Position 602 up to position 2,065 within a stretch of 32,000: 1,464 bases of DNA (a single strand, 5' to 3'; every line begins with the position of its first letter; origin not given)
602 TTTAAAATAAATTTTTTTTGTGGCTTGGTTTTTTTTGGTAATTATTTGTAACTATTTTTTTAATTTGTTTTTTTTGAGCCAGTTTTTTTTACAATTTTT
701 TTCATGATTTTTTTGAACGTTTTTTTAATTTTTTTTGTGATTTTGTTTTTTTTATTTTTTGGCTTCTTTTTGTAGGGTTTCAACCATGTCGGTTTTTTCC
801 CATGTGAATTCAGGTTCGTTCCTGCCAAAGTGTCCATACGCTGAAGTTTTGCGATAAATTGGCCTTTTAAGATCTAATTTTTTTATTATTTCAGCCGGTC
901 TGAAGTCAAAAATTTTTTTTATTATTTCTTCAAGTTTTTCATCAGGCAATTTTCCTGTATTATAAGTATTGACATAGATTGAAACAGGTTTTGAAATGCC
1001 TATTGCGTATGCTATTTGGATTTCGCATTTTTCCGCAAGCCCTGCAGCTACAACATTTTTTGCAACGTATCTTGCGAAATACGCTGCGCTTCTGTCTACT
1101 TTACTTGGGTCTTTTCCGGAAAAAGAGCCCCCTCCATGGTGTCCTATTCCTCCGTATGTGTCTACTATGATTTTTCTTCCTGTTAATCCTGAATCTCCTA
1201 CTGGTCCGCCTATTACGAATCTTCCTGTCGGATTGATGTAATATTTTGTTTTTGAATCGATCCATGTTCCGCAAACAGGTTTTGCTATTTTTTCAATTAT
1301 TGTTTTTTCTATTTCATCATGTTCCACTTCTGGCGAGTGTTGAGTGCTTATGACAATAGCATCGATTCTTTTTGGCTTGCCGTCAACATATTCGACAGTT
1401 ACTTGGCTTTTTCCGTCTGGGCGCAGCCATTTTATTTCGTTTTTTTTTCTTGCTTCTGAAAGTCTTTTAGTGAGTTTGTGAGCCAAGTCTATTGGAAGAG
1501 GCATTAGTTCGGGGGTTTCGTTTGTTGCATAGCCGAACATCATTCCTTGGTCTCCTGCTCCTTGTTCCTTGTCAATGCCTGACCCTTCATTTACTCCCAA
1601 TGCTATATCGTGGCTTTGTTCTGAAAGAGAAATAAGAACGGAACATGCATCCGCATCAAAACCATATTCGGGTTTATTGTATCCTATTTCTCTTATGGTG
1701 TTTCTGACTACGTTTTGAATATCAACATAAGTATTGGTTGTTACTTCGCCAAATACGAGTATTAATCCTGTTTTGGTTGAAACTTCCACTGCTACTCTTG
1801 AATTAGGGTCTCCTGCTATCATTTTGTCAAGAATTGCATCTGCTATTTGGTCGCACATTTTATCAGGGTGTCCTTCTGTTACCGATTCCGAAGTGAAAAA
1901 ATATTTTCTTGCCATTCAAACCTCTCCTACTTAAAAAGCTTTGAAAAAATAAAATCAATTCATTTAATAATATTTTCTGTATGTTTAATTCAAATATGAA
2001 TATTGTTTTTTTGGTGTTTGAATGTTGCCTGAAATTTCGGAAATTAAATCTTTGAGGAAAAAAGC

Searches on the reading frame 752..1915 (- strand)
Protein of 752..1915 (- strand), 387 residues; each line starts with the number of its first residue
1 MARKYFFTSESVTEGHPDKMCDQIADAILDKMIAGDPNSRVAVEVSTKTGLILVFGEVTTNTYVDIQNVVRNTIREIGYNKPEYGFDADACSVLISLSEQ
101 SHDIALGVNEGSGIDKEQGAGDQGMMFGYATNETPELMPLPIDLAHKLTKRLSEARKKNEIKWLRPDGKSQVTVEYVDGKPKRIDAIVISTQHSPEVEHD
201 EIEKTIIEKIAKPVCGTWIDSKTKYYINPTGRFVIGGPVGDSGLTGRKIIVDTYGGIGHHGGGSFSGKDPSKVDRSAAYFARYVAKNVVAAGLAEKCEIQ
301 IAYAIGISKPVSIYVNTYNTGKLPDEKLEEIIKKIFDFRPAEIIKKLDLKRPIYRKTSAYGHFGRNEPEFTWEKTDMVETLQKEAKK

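Call 15: search_protein_families(library=pfam, proteins=[window:752-1915:-])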
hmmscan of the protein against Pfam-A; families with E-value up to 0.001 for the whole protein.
window:752-1915:- (387 aa): 3 families
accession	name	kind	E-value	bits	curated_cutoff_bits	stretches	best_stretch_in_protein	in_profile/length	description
PF02773.21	S-AdoMet_synt_C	-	4.8e-71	237.5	25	1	235-374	1-138/138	S-adenosylmethionine synthetase, C-terminal domain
PF02772.21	S-AdoMet_synt_M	-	1.3e-51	174.2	29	1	117-233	1-120/120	S-adenosylmethionine synthetase, central domain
PF00438.25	S-AdoMet_synt_N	-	4e-43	146.4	33.1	1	4-101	1-98/99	S-adenosylmethionine synthetase, N-terminal domain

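Call 26: find_encoding_contigs(protein=window:752-1915:-, flank=10000, max_places=6)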
Protein window:752-1915:- (387 aa): 3 contigs read that carry it; 1 place shown.
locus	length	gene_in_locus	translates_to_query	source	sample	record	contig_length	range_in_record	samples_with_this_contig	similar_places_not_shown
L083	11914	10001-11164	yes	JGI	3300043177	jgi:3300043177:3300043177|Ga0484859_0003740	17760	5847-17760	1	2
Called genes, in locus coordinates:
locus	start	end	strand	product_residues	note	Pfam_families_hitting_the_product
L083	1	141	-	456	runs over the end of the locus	-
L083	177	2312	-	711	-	PF00927:Transglut_C (faint)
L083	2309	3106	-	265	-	-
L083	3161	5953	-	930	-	PF17963:Big_9 (faint), PF23722:Beta-sand_DEX1 (faint), PF07610:DUF1573 (faint)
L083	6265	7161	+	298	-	PF00494:SQS_PSY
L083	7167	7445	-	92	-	PF18916:Lycopene_cyc (weak)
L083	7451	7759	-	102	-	PF18916:Lycopene_cyc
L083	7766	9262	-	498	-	PF00070:Pyr_redox (faint), PF00890:FAD_binding_2 (faint), PF01266:DAO (faint), PF01593:Amino_oxidase, PF03486:HI0933_like (faint), PF07992:Pyr_redox_2 (faint), PF13450:NAD_binding_8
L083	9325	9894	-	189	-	PF12844:HTH_19, PF01381:HTH_3, PF00571:CBS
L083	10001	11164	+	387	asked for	PF00438:S-AdoMet_synt_N, PF02772:S-AdoMet_synt_M, PF02773:S-AdoMet_synt_C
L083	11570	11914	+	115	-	?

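Call 51: find_homologous_proteins(query=window:752-1915:-, max_evalue=1e-150)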
Query window:752-1915:- (387 aa): 6529 proteins with E <= 1e-150 among 8000 candidates; the best 120 are listed.
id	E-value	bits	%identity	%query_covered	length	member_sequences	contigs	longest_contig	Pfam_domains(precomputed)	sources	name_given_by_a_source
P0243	3.8e-259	877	100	100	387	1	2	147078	PF00438.26,PF02772.22,PF02773.22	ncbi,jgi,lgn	jgi:S-adenosylmethionine synthetase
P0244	4.2e-249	844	95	100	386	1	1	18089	PF00438.26,PF02772.22,PF02773.22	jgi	jgi:S-adenosylmethionine synthetase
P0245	8.3e-249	843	95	100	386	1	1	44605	PF00438.26,PF02772.22,PF02773.22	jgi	-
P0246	3.3e-229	779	100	89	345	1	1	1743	PF00438.26,PF02772.22,PF02773.22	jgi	jgi:S-adenosylmethionine synthetase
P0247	2.6e-224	762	84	100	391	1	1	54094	PF00438.26,PF02772.22,PF02773.22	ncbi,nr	ncbi:S-adenosylmethionine synthase [uncultured archaeon]|nr:S-adenosylmethionine synthase [unculture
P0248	9.3e-224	761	84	99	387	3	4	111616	PF00438.26,PF02772.22,PF02773.22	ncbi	ncbi:MAG: methionine adenosyltransferase [Candidatus Diapherotrites archaeon]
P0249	7.1e-221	751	83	99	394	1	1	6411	PF00438.26,PF02772.22,PF02773.22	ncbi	-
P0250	1.7e-215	733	81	99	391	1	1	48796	PF00438.26,PF02772.22,PF02773.22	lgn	-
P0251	1.8e-213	727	81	99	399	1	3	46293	PF00438.26,PF02772.22,PF02773.22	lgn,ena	-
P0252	1.8e-213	727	81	99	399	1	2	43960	PF00438.26,PF02772.22,PF02773.22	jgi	-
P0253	4.2e-213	726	81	99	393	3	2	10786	PF00438.26,PF02772.22,PF02773.22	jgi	-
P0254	4.1e-212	722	80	100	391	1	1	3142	PF00438.26,PF02772.22,PF02773.22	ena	-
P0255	1.7e-209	714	81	99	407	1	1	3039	PF00438.26,PF02772.22,PF02773.22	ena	-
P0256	2.2e-209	713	81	99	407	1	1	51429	PF00438.26,PF02772.22,PF02773.22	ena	-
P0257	5.4e-209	712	81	99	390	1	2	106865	PF00438.26,PF02772.22,PF02773.22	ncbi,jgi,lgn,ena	-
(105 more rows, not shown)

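Call 52: find_encoding_contigs(protein=P0245, flank=10000, max_places=4)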
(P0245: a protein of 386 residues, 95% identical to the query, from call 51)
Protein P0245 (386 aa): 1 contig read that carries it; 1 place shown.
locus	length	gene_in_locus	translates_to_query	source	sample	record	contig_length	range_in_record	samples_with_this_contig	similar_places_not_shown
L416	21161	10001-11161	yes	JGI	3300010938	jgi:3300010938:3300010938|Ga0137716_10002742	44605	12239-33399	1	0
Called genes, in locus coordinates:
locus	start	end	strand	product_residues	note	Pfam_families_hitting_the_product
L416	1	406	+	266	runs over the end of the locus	-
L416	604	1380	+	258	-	-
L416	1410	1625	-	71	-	-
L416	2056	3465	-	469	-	-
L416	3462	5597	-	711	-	PF10633:NPCBM_assoc (faint)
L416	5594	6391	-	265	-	-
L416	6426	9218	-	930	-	PF17963:Big_9 (faint), PF23722:Beta-sand_DEX1 (faint)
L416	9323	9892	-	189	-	PF12844:HTH_19, PF13560:HTH_31 (weak), PF01381:HTH_3, PF00571:CBS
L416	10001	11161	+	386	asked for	PF00438:S-AdoMet_synt_N, PF02772:S-AdoMet_synt_M, PF02773:S-AdoMet_synt_C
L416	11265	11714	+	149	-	PF04073:tRNA_edit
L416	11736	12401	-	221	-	PF01813:ATP-synt_D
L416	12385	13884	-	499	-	PF02874:ATP-synt_ab_N, PF00006:ATP-synt_ab, PF22919:ATP-synt_VA_C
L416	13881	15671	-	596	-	PF02874:ATP-synt_ab_N, PF16886:ATP-synt_ab_Xtn, PF00006:ATP-synt_ab, PF22919:ATP-synt_VA_C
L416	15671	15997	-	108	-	PF01990:ATP-synt_F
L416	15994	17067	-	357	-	PF01992:vATP-synt_AC39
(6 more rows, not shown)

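Call 53: find_encoding_contigs(protein=P0244, flank=10000, max_places=4)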
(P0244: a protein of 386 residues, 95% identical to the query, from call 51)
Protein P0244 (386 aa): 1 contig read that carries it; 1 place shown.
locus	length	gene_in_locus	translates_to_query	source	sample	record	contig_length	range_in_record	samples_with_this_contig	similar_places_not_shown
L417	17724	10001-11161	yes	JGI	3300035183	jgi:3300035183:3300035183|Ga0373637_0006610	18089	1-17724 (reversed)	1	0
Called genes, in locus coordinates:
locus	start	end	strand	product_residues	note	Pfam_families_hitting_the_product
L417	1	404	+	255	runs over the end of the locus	?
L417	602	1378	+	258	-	-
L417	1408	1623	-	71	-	-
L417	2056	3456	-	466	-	-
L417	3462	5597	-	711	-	PF11614:FixG_C (faint), PF10633:NPCBM_assoc (faint)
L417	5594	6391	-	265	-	-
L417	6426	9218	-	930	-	PF17963:Big_9 (faint), PF23722:Beta-sand_DEX1 (faint)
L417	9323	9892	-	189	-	PF12844:HTH_19, PF13560:HTH_31 (weak), PF01381:HTH_3, PF00571:CBS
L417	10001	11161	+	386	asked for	PF00438:S-AdoMet_synt_N, PF02772:S-AdoMet_synt_M, PF02773:S-AdoMet_synt_C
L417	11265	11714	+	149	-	PF04073:tRNA_edit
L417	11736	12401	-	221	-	PF01813:ATP-synt_D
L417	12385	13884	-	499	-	PF02874:ATP-synt_ab_N, PF00006:ATP-synt_ab, PF22919:ATP-synt_VA_C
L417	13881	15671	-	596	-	PF02874:ATP-synt_ab_N, PF16886:ATP-synt_ab_Xtn, PF00006:ATP-synt_ab, PF22919:ATP-synt_VA_C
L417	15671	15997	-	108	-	PF01990:ATP-synt_F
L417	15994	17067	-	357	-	PF01992:vATP-synt_AC39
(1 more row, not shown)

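Call 77: find_encoding_contigs(protein=P0247, flank=10000, max_places=3)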
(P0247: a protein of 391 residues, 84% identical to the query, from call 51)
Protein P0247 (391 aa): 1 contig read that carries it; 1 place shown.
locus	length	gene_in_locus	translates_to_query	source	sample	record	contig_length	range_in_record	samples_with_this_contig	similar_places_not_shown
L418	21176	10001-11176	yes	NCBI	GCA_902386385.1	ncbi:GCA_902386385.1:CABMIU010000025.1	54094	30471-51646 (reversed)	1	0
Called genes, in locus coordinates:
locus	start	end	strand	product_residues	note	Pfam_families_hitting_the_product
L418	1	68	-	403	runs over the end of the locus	PF00155:Aminotran_1_2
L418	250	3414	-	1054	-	PF22067:Cep192_D3 (faint), PF06280:fn3_5 (faint), PF11614:FixG_C (faint), PF22544:HYDIN_VesB_CFA65-like_Ig (faint), PF10633:NPCBM_assoc (weak), PF24053:DUF7356 (faint), PF00092:VWA, PF13519:VWA_2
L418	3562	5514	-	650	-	PF06030:WxLIP_PGBD (faint), PF10633:NPCBM_assoc (faint), PF23619:Ig_VWA7 (faint), PF06280:fn3_5 (faint), PF11614:FixG_C (weak)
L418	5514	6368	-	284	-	-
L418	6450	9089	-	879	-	-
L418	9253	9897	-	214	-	PF01381:HTH_3, PF12844:HTH_19, PF13560:HTH_31 (weak), PF00571:CBS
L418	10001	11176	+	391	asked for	PF00438:S-AdoMet_synt_N, PF02772:S-AdoMet_synt_M, PF02773:S-AdoMet_synt_C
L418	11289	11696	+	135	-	-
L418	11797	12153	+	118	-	-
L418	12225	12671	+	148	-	PF04073:tRNA_edit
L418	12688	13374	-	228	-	PF00005:ABC_tran, PF02463:SMC_N (faint), PF13304:AAA_21 (faint)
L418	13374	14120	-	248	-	PF00528:BPD_transp_1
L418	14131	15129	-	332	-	PF13379:NMT1_2, PF09084:NMT1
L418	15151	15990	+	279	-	PF01978:TrmB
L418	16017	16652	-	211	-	PF01813:ATP-synt_D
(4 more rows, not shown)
